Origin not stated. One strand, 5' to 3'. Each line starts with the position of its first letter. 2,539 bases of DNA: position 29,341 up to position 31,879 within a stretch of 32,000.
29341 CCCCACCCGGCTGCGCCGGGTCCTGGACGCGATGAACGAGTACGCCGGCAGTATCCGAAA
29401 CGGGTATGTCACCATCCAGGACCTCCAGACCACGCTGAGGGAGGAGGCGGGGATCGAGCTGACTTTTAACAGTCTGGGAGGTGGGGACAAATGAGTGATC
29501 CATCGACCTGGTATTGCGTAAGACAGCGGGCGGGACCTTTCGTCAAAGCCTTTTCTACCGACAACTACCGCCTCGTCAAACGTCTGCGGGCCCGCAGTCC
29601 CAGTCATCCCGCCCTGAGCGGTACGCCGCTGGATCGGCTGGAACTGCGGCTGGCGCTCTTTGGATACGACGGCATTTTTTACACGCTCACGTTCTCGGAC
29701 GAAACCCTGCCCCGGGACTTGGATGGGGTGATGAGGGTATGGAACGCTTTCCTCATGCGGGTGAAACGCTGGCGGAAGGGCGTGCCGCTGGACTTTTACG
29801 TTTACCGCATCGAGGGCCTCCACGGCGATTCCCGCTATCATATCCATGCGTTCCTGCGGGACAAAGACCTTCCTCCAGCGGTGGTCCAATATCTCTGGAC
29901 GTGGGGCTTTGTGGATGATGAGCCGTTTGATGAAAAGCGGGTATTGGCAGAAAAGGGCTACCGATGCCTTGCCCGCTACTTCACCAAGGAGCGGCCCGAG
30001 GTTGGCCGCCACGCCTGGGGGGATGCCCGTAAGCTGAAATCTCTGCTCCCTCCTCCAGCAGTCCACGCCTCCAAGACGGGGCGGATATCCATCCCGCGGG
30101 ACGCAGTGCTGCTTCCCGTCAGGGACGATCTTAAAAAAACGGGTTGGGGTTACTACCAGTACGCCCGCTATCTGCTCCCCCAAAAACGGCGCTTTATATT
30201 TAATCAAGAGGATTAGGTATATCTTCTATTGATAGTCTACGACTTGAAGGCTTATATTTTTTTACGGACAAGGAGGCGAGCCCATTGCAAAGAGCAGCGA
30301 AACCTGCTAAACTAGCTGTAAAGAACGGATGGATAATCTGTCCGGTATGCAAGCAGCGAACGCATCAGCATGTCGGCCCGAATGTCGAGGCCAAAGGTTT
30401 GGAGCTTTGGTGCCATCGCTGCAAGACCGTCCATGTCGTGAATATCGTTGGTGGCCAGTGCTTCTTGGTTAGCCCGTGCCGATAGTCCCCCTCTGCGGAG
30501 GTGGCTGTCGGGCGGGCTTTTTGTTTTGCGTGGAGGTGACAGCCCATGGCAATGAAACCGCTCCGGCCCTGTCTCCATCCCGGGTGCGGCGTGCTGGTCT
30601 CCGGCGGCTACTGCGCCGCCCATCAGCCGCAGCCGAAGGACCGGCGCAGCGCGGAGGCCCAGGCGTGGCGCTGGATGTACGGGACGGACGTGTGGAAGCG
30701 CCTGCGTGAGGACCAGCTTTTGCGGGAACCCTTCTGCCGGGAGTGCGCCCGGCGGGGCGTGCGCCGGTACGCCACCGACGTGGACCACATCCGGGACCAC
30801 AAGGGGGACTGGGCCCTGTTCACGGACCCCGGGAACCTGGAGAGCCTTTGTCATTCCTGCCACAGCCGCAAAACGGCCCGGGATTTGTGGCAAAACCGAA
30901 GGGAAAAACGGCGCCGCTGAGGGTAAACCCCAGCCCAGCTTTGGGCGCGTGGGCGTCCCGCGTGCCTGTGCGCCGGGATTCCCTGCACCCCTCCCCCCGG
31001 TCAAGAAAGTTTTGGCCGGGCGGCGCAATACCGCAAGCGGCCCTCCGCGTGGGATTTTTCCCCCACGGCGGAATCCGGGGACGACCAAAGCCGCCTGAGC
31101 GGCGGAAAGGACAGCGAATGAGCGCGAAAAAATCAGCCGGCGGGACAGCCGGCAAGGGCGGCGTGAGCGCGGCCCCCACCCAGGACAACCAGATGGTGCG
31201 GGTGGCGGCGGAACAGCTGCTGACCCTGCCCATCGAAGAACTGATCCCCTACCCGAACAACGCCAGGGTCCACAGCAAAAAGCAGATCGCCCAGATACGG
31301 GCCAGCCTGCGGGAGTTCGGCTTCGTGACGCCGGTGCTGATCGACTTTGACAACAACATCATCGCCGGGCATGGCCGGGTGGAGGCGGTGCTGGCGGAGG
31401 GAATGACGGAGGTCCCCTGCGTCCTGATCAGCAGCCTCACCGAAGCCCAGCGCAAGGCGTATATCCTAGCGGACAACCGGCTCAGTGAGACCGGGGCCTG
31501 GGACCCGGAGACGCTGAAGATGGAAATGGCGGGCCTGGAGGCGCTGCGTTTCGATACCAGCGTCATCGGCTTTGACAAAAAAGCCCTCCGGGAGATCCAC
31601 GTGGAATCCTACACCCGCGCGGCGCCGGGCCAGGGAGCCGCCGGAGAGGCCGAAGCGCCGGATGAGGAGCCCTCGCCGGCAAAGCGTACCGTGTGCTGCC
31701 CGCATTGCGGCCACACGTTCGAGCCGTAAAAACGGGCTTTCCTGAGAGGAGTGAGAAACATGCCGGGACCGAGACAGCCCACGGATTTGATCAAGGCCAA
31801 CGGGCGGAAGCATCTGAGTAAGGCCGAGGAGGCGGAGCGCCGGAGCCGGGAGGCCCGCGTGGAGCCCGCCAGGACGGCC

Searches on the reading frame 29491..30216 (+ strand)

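Call 6: search_protein_families(library=pfam, proteins=[window:29491-30216:+], max_evalue=0.01)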
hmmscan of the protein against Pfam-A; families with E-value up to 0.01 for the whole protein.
window:29491-30216:+ (241 aa): 1 family
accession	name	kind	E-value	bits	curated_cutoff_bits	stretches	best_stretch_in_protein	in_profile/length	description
PF23343.2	REP_ORF2-G2P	-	1.4e-05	25.7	27.8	1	62-167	2-98/99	Replication-associated protein ORF2/G2P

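Call 32: search_protein_families(library=phrogs, proteins=[window:29491-30216:+], max_evalue=0.001)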
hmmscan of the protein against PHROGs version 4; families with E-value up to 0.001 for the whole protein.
window:29491-30216:+ (241 aa): 1 family
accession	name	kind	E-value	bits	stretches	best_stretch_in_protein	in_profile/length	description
phrog_3584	-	DNA, RNA and nucleotide metabolism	2.2e-22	80.8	1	52-196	60-203/265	replication initiation protein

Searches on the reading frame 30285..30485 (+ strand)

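Call 95: search_protein_families(library=pfam, proteins=[window:30285-30485:+], max_evalue=0.01)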
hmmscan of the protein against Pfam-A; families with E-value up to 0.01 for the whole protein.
window:30285-30485:+ (66 aa): 2 families
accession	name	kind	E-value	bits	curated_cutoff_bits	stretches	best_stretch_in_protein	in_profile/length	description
PF14205.11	Cys_rich_KTR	-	4.2e-08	33.3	25.5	1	15-55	2-42/54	Cysteine-rich KTR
PF18551.6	TackOD1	-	0.0094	16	32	0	10-60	118-167/188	Thaumarchaeal output domain 1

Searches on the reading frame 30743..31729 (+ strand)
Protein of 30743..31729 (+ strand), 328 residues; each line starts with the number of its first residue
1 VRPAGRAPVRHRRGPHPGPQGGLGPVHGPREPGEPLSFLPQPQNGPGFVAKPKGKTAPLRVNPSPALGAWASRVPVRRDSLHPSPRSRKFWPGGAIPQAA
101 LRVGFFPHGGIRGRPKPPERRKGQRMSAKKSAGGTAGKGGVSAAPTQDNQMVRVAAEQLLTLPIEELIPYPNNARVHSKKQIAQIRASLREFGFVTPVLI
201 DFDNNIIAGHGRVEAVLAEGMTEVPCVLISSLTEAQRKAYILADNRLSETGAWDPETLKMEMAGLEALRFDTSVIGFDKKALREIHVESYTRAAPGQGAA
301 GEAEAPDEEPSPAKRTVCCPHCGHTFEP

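Call 31: search_protein_families(library=pfam, proteins=[window:30743-31729:+], max_evalue=0.01)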
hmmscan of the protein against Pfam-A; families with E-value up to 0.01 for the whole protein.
window:30743-31729:+ (328 aa): 1 family
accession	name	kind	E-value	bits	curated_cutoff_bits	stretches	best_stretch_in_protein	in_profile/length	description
PF02195.25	ParB_N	-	0.00043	20.7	26.3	1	158-236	2-84/95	ParB N-terminal domain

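Call 32: search_protein_families(library=phrogs, proteins=[window:30743-31729:+], max_evalue=0.001)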
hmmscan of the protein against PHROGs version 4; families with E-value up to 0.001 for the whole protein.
window:30743-31729:+ (328 aa): 16 families
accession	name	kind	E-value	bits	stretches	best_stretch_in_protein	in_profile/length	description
phrog_620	-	DNA, RNA and nucleotide metabolism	2e-52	179.4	1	159-327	9-176/217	ParB-like partition protein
phrog_498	-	other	1.4e-46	160.3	1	143-310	19-182/633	DNA methyltransferase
phrog_15396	-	DNA, RNA and nucleotide metabolism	2.1e-43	150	1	158-294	3-139/258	ParB-like partition nuclease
phrog_930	-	DNA, RNA and nucleotide metabolism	1.9e-28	100.8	1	163-283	11-130/223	ParB-like partition protein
phrog_940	-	DNA, RNA and nucleotide metabolism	1.6e-23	84.5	1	163-278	10-123/388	nuclease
phrog_8071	-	DNA, RNA and nucleotide metabolism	4.5e-22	79.8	1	158-296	6-135/389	ParB-like partition protein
phrog_9353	-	unknown function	2.2e-20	74.6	1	165-294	17-146/245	-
phrog_723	-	DNA, RNA and nucleotide metabolism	2.5e-19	71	1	154-293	8-148/223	ParB-like partition protein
phrog_18056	-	DNA, RNA and nucleotide metabolism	9.3e-13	48.8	1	159-272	3-114/387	ParB-like partition nuclease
phrog_5475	-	unknown function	6.1e-10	39.5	1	160-238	4-79/458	-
phrog_4715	-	DNA, RNA and nucleotide metabolism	2.3e-08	33.9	1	156-248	144-240/630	ParB-like partition protein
phrog_6218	-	DNA, RNA and nucleotide metabolism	1.3e-06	28.8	1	161-241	7-92/506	ParB-like partition protein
phrog_7405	-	unknown function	5.8e-06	27.2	1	162-284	27-151/250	-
phrog_3264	-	DNA, RNA and nucleotide metabolism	2.4e-05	25.1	1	149-246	39-139/337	ParB-like partition protein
phrog_1033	-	DNA, RNA and nucleotide metabolism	3.5e-05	24.7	1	158-246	32-132/334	ParB-like partition protein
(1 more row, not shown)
